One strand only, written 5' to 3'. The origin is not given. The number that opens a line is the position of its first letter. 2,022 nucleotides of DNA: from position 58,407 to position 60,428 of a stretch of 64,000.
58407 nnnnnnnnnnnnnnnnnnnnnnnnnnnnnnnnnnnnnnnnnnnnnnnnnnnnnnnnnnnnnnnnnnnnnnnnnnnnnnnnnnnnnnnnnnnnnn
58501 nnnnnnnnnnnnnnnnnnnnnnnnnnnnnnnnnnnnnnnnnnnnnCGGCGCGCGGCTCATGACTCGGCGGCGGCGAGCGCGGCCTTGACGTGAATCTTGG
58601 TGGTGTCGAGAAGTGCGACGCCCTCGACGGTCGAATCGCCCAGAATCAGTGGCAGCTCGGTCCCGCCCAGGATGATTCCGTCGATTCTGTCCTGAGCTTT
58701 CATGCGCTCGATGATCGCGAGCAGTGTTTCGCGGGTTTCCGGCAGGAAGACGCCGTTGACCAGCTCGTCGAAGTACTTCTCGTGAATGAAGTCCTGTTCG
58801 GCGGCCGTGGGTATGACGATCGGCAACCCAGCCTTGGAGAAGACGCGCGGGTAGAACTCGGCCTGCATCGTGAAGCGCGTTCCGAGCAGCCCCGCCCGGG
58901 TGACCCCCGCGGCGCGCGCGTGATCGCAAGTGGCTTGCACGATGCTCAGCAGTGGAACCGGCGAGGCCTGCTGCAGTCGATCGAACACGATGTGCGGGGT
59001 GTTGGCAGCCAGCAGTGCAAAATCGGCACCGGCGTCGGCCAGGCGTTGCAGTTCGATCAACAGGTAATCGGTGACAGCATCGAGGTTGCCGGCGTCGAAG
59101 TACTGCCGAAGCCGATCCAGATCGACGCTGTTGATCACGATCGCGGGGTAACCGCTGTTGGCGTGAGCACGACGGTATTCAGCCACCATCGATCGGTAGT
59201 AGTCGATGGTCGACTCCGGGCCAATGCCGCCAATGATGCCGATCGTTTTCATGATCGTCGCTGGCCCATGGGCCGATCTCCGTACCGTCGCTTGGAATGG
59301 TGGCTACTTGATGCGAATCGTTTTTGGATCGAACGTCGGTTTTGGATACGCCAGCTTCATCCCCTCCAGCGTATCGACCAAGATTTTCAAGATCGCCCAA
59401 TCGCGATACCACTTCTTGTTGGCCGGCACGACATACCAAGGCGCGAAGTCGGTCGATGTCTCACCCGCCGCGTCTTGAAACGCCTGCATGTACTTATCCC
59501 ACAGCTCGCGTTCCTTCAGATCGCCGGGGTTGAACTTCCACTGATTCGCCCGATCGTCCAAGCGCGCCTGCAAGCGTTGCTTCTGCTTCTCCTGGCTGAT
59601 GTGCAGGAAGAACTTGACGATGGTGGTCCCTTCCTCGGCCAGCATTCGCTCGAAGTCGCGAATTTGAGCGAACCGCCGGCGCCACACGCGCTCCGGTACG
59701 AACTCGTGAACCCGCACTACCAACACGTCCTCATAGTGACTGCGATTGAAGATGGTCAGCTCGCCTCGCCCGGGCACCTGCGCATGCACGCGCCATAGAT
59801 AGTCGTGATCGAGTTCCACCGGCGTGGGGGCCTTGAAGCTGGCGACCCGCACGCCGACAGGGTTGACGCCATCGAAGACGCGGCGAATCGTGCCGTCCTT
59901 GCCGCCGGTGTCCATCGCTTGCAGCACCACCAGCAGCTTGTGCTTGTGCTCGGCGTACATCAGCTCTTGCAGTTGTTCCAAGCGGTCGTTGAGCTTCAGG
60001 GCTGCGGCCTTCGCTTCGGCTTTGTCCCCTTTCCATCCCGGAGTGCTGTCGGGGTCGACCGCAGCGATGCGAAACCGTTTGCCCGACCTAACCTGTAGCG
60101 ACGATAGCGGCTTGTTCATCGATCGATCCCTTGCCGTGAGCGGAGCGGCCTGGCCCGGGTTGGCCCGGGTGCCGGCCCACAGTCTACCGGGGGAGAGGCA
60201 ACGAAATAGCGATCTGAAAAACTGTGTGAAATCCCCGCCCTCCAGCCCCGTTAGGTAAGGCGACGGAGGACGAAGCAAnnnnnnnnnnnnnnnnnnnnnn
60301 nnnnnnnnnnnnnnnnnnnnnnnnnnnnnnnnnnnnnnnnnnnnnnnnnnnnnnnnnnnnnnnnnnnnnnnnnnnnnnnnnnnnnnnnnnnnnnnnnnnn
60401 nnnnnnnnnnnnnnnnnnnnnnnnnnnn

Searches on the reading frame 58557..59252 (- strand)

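Call 15: search_protein_families(library=ncbifam, proteins=[window:58557-59252:-], max_evalue=0.001)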
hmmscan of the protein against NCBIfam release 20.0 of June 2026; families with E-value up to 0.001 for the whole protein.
window:58557-59252:- (231 aa): 4 families
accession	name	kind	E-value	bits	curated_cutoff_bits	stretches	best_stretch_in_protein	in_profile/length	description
TIGR00035.1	asp_race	subfamily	9.2e-50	169.4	93.1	1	1-227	2-225/236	amino acid racemase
NF007569.0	PRK10200.1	equivalog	2.5e-35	122.3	417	1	1-227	1-226/230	aspartate/glutamate racemase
NF052483.1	racemase_CuyB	equivalog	3e-32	112.4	190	1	4-228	1-224/225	cysteate racemase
NF002035.0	PRK00865.1-3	equivalog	0.0004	20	328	1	68-203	58-190/267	glutamate racemase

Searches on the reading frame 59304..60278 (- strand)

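Call 15: search_protein_families(library=ncbifam, proteins=[window:59304-60278:-], max_evalue=0.001)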
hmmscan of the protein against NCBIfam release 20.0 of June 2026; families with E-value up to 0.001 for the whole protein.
window:59304-60278:- (324 aa): 5 families
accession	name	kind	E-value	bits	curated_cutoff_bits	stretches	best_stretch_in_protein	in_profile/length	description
TIGR03709.1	PPK2_rel_1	subfamily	8.7e-113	375.9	247.2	1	60-320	3-262/264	PPK2 family polyphosphate kinase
NF042973.1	ADPpolyPPhtase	equivalog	5e-86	288.4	450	1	61-315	6-271/285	ADP-polyphosphate phosphotransferase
TIGR03708.1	poly_P_AMP_trns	equivalog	4.4e-59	200.4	547.65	1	85-305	271-490/493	polyphosphate:AMP phosphotransferase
TIGR03707.1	PPK2_P_aer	equivalog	1.6e-46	158.9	301.8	1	90-304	8-221/230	polyphosphate kinase 2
NF050016.1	PolyPhAMPPhtase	equivalog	5.4e-45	153.9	800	1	85-305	251-470/472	polyphosphate:AMP phosphotransferase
